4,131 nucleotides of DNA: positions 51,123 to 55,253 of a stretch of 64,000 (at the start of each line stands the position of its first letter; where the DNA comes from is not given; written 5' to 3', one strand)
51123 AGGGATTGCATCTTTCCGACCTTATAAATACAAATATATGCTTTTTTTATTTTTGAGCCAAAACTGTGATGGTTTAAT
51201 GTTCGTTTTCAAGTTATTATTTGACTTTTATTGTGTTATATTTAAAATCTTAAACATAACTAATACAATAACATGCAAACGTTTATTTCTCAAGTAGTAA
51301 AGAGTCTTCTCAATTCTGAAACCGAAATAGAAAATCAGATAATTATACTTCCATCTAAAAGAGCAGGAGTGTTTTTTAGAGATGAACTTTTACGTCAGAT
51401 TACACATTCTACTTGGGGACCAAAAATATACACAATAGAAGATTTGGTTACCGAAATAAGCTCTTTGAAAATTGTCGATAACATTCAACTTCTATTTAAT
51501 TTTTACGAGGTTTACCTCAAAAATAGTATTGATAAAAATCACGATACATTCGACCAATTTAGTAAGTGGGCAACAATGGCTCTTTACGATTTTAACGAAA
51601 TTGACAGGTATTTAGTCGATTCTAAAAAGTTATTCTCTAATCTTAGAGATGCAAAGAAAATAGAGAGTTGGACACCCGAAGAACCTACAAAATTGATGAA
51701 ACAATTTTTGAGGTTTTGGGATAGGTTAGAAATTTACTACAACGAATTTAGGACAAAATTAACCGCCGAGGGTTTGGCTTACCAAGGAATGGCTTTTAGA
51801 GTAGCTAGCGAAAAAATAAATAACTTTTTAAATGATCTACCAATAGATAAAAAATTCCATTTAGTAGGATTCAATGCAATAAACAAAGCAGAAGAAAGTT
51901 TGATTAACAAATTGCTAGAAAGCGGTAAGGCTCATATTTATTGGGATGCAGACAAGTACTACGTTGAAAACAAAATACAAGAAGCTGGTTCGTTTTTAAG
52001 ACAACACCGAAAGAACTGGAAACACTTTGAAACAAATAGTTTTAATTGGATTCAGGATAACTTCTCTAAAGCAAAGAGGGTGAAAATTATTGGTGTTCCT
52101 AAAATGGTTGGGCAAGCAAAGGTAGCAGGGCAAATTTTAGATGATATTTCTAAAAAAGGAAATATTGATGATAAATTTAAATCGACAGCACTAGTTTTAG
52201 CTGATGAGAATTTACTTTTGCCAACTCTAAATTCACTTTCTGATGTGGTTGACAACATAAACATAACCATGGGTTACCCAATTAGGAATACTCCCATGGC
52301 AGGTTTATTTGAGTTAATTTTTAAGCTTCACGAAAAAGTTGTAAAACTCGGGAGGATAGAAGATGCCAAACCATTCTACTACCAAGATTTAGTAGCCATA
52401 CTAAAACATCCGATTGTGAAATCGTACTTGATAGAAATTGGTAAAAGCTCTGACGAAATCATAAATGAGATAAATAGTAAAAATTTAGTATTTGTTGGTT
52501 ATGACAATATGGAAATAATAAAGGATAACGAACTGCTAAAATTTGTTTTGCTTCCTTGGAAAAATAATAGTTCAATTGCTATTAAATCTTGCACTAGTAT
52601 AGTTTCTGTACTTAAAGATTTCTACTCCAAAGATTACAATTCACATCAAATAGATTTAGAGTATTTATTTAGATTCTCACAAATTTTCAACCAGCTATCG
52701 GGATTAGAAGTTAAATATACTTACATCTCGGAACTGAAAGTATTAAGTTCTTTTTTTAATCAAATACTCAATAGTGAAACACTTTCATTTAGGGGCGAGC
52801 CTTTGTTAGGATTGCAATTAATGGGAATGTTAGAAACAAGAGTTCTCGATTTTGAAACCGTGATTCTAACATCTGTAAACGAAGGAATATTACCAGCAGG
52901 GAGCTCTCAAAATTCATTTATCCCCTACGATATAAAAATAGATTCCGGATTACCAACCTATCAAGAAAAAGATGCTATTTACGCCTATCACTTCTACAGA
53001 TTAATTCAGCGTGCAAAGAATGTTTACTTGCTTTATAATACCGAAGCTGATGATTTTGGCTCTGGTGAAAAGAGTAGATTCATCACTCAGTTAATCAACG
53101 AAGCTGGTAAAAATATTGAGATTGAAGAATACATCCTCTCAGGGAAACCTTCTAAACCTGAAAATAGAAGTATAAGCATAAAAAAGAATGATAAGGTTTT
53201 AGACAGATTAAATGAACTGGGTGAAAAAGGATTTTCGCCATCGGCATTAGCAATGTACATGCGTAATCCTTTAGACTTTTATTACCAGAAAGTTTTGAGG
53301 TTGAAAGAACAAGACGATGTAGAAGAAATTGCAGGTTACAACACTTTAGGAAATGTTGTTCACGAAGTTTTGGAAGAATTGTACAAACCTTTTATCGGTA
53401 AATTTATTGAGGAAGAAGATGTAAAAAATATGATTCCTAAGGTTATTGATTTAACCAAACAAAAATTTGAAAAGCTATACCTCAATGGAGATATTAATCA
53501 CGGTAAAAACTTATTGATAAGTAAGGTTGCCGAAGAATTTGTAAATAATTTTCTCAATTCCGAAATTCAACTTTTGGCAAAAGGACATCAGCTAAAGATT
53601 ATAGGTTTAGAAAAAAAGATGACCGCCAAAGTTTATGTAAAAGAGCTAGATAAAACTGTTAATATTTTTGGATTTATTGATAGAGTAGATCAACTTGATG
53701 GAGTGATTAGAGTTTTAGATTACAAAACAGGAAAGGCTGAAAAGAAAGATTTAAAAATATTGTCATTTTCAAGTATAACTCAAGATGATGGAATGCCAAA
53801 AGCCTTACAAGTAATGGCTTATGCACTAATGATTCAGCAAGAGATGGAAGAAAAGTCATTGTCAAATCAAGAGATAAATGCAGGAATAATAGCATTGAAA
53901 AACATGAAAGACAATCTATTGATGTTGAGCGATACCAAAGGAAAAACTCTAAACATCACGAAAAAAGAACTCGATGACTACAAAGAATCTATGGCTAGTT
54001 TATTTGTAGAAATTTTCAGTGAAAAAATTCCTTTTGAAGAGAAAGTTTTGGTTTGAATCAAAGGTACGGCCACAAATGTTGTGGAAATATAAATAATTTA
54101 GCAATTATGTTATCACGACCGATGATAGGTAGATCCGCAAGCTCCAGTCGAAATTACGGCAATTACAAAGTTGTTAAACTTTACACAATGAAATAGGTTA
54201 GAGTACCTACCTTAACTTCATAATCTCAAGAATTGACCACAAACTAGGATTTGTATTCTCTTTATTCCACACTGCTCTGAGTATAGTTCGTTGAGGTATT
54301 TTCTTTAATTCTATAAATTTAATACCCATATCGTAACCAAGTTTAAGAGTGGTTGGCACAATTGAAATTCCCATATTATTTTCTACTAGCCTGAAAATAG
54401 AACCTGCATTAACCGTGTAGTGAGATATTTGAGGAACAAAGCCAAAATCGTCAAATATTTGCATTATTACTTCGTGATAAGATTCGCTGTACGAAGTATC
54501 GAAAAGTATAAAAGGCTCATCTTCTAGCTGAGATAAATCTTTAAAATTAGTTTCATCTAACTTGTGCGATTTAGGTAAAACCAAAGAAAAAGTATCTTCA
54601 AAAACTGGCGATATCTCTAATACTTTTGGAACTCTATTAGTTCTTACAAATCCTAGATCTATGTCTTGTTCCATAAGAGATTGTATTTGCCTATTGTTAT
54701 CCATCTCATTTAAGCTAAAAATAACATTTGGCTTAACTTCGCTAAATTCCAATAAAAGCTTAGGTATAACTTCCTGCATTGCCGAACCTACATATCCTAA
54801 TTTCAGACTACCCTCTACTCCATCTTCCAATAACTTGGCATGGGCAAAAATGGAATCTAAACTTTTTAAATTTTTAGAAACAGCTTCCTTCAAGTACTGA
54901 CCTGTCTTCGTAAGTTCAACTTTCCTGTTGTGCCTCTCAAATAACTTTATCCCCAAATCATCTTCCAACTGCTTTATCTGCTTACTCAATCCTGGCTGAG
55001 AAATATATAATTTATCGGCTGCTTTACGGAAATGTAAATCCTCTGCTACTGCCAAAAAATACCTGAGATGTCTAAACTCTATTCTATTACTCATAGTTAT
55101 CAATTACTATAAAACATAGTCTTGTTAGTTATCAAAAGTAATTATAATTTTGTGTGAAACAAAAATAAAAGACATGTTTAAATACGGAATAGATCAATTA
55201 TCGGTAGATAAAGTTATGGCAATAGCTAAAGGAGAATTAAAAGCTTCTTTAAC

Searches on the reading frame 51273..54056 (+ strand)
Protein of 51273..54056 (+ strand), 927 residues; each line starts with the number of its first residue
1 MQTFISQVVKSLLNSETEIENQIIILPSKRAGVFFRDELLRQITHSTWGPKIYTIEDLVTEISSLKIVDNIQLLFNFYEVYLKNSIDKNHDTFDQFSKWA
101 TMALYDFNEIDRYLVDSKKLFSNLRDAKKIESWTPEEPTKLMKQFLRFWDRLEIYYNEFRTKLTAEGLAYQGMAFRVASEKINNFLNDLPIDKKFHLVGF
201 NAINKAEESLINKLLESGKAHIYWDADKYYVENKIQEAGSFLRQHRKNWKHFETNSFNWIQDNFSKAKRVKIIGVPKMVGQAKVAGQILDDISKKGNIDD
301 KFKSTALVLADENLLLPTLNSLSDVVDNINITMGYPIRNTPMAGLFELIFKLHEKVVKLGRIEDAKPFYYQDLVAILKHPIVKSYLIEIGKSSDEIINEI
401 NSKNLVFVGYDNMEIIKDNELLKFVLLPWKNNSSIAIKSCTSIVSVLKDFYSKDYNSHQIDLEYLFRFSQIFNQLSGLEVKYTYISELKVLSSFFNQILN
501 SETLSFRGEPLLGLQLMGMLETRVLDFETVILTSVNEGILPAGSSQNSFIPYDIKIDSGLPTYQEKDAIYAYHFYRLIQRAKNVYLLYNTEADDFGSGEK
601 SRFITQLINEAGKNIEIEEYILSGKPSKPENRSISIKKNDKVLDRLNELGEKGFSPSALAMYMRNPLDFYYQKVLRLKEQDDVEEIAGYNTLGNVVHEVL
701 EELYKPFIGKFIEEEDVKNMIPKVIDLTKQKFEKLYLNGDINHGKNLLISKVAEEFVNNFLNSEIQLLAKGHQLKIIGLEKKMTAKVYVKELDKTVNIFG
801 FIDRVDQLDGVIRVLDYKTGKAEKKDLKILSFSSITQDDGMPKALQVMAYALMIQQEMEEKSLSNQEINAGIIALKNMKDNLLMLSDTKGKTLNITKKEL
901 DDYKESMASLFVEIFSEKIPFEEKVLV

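Call 27: search_protein_families(library=pfam, proteins=[window:51273-54056:+])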
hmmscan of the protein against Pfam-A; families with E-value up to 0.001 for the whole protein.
window:51273-54056:+ (927 aa): 1 family
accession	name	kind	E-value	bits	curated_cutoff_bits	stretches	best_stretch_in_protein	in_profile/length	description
PF12705.13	PDDEXK_1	-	1.8e-26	94.1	22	1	654-923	2-233/247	PD-(D/E)XK nuclease superfamily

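Call 29: find_related_loci(query=window:51273-54056:+, collection=metagenome_contigs, flank=10000)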
Query window:51273-54056:+ (927 aa) in metagenome_contigs; peptide patterns used: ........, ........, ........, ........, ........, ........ (x = any residue, [..] = any of these).
102 stretches matched a pattern; 7 encode a relative of the query (tblastn E <= 1e-3); 7 distinct loci.
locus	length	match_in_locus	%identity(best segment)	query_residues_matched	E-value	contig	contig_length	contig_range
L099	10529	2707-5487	80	1-927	0e+0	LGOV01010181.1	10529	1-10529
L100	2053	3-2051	78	46-745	0e+0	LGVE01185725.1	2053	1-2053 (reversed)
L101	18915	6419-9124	45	1-924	0e+0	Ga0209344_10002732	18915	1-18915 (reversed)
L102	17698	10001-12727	42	1-923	0e+0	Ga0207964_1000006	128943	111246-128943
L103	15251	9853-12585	42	1-923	0e+0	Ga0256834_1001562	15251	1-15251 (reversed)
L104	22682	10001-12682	34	2-889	1e-159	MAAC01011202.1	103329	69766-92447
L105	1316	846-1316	93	1-157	7e-98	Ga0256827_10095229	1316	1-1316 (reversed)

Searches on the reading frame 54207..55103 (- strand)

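Call 27: search_protein_families(library=pfam, proteins=[window:54207-55103:-])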
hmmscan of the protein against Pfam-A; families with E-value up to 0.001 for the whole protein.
window:54207-55103:- (298 aa): 2 families
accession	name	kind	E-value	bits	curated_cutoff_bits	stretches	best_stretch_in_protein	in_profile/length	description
PF03466.25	LysR_substrate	-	1.8e-29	103.1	28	1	94-287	2-196/209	LysR substrate binding domain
PF00126.33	HTH_1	-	2.7e-24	85.3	26.6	1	10-69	1-60/60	Bacterial regulatory helix-turn-helix protein, lysR family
